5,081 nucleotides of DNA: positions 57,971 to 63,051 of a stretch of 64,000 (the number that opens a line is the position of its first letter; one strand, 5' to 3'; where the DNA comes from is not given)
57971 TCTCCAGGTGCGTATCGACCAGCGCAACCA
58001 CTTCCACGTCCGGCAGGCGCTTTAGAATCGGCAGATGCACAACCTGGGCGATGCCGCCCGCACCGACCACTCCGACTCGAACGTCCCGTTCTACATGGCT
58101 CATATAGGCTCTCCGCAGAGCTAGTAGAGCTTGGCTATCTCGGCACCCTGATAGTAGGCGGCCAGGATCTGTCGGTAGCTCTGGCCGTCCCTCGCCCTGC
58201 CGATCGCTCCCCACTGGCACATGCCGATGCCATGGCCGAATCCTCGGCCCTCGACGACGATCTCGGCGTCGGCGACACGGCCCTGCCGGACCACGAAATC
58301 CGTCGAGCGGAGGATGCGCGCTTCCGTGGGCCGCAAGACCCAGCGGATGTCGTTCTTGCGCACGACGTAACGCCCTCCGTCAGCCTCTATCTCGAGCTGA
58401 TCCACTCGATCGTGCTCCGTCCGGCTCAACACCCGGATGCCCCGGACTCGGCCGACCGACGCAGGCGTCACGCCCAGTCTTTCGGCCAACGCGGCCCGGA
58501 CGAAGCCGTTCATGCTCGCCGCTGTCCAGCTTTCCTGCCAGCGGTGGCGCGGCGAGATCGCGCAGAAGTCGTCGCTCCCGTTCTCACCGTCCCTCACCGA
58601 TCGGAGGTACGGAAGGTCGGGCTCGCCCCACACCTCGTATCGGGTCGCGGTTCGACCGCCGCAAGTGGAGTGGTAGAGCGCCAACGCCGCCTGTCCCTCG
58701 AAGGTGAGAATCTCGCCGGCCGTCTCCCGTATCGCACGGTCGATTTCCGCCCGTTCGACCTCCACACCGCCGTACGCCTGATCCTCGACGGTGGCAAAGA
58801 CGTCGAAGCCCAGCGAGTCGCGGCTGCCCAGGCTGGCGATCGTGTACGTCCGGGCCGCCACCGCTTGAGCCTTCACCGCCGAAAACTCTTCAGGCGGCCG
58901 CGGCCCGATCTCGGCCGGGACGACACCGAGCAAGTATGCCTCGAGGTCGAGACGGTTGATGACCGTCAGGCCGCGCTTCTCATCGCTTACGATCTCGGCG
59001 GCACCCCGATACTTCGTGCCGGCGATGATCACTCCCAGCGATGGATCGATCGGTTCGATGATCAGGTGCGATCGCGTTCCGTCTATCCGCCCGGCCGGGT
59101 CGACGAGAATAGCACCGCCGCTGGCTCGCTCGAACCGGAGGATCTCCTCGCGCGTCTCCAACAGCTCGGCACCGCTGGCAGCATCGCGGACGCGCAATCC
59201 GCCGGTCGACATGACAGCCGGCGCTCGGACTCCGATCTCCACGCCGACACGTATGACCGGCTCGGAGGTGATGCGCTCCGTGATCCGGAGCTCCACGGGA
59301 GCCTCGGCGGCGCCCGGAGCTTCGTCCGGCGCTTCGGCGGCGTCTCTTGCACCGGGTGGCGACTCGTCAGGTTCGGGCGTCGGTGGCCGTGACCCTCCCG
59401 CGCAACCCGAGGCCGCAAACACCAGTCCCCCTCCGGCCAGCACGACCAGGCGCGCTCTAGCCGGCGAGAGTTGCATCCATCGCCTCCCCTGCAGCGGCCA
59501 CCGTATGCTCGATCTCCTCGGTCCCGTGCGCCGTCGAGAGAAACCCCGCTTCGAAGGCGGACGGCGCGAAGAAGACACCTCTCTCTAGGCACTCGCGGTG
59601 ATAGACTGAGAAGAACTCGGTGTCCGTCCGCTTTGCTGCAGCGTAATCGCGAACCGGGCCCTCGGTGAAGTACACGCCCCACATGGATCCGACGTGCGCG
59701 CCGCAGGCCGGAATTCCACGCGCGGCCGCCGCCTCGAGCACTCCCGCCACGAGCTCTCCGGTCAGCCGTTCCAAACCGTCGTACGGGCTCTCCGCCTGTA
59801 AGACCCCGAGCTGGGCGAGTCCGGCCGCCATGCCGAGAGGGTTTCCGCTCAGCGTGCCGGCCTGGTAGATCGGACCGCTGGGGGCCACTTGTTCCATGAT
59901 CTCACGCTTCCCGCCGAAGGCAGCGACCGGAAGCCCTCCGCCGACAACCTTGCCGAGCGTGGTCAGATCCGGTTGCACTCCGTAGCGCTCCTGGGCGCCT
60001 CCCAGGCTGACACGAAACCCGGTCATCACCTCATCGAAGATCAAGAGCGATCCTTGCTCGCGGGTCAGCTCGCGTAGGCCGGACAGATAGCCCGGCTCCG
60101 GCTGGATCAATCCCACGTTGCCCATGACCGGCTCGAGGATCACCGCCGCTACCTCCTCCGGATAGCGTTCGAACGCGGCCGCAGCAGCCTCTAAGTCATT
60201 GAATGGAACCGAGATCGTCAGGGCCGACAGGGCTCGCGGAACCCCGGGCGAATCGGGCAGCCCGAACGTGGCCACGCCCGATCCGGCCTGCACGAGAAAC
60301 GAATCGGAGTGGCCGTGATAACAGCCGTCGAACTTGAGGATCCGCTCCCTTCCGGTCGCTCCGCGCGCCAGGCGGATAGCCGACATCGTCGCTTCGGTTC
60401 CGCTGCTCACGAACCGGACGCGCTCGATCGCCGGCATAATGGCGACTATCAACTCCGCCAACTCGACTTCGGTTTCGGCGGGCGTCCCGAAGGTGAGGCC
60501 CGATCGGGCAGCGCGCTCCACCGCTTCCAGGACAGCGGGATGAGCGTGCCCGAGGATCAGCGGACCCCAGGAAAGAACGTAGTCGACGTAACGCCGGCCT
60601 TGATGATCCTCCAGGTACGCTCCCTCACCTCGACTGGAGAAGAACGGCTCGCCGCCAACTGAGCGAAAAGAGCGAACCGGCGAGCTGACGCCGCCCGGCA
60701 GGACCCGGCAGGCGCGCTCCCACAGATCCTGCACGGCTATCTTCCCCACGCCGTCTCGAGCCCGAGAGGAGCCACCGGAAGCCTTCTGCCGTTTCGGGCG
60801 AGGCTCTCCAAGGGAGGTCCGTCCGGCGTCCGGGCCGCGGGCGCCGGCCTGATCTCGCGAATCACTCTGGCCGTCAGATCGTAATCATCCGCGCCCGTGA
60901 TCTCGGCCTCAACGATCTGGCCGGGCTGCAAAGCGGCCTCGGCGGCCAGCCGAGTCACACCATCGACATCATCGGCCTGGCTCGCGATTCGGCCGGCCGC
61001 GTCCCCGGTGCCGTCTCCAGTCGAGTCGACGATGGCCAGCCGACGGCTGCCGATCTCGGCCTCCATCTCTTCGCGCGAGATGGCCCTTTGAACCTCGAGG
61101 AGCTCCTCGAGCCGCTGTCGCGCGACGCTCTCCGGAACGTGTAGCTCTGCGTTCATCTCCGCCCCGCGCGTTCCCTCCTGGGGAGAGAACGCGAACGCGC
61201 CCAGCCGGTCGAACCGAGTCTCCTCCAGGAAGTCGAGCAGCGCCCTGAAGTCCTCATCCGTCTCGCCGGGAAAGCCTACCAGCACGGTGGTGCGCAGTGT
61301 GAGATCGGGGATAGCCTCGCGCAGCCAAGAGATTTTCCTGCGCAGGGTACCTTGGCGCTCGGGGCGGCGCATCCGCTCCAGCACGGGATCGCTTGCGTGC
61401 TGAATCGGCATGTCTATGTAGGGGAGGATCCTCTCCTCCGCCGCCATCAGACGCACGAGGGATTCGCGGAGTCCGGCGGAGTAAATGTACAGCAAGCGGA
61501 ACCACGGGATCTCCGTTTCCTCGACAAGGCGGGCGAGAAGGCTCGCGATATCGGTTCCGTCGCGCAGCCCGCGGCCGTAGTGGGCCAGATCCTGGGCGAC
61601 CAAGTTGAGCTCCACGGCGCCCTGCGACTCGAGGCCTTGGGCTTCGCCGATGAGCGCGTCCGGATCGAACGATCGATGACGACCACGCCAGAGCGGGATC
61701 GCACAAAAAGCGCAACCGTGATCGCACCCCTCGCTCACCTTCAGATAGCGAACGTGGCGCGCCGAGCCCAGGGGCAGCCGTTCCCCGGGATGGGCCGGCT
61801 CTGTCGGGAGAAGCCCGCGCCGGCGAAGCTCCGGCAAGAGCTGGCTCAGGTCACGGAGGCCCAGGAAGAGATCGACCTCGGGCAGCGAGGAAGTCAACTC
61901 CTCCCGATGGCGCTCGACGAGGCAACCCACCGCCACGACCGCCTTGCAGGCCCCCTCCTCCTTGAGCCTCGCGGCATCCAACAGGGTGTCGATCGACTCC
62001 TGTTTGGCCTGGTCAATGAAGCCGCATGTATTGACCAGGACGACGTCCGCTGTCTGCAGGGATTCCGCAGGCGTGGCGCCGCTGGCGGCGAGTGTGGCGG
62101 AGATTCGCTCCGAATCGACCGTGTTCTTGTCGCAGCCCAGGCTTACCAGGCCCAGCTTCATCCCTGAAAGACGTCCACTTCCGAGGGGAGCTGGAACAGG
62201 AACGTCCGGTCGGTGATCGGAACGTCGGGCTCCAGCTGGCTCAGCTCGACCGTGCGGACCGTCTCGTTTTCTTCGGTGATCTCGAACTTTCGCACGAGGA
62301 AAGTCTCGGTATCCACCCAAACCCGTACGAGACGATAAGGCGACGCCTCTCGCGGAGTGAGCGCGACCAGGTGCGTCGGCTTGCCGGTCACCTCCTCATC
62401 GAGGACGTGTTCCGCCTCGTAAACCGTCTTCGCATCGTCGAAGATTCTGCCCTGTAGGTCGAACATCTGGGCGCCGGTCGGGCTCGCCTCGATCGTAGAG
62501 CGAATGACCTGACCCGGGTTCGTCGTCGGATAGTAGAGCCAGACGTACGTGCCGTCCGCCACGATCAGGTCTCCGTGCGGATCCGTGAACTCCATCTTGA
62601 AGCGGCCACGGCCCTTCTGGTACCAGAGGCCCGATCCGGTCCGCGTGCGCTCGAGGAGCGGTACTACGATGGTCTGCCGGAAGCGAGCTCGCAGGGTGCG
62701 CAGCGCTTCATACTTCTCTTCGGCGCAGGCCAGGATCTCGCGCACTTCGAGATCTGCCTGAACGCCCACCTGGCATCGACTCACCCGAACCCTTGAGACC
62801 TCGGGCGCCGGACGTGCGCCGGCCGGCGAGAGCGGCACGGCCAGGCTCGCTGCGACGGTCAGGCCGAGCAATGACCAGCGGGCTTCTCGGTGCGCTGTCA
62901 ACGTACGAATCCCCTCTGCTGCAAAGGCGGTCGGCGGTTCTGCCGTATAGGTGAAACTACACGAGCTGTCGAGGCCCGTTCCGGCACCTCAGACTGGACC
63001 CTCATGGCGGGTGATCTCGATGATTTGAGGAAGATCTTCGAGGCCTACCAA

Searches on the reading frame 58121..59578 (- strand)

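Call 81: search_protein_families(library=pfam, proteins=[window:58121-59578:-], max_evalue=0.00001)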
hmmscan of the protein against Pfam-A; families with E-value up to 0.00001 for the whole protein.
window:58121-59578:- (485 aa): 1 family
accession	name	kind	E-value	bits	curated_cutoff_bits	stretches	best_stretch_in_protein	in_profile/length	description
PF08486.15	SpoIID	-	1.1e-21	77.7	23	1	201-293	2-97/97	Stage II sporulation protein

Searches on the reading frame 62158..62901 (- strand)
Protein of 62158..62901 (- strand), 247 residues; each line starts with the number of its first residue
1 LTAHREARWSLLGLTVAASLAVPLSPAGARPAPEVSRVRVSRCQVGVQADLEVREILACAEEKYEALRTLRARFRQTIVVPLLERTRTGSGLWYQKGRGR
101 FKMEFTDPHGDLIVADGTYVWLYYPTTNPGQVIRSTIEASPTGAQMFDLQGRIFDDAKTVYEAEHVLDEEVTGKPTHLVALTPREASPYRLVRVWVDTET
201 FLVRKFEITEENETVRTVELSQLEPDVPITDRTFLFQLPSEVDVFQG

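Call 81: search_protein_families(library=pfam, proteins=[window:62158-62901:-], max_evalue=0.00001)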
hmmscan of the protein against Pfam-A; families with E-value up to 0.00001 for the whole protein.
window:62158-62901:- (247 aa): 3 families
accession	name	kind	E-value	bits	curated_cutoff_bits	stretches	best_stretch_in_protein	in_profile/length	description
PF03548.22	LolA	-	4.2e-12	46.6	23.6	1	67-236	3-164/165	Outer membrane lipoprotein carrier protein LolA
PF17131.11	LolA_like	-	6.2e-09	36.2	30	1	118-224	28-137/184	Outer membrane lipoprotein-sorting protein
PF03888.20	MucB_RseB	-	6e-07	29.7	22.3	1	136-231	76-171/178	MucB/RseB N-terminal domain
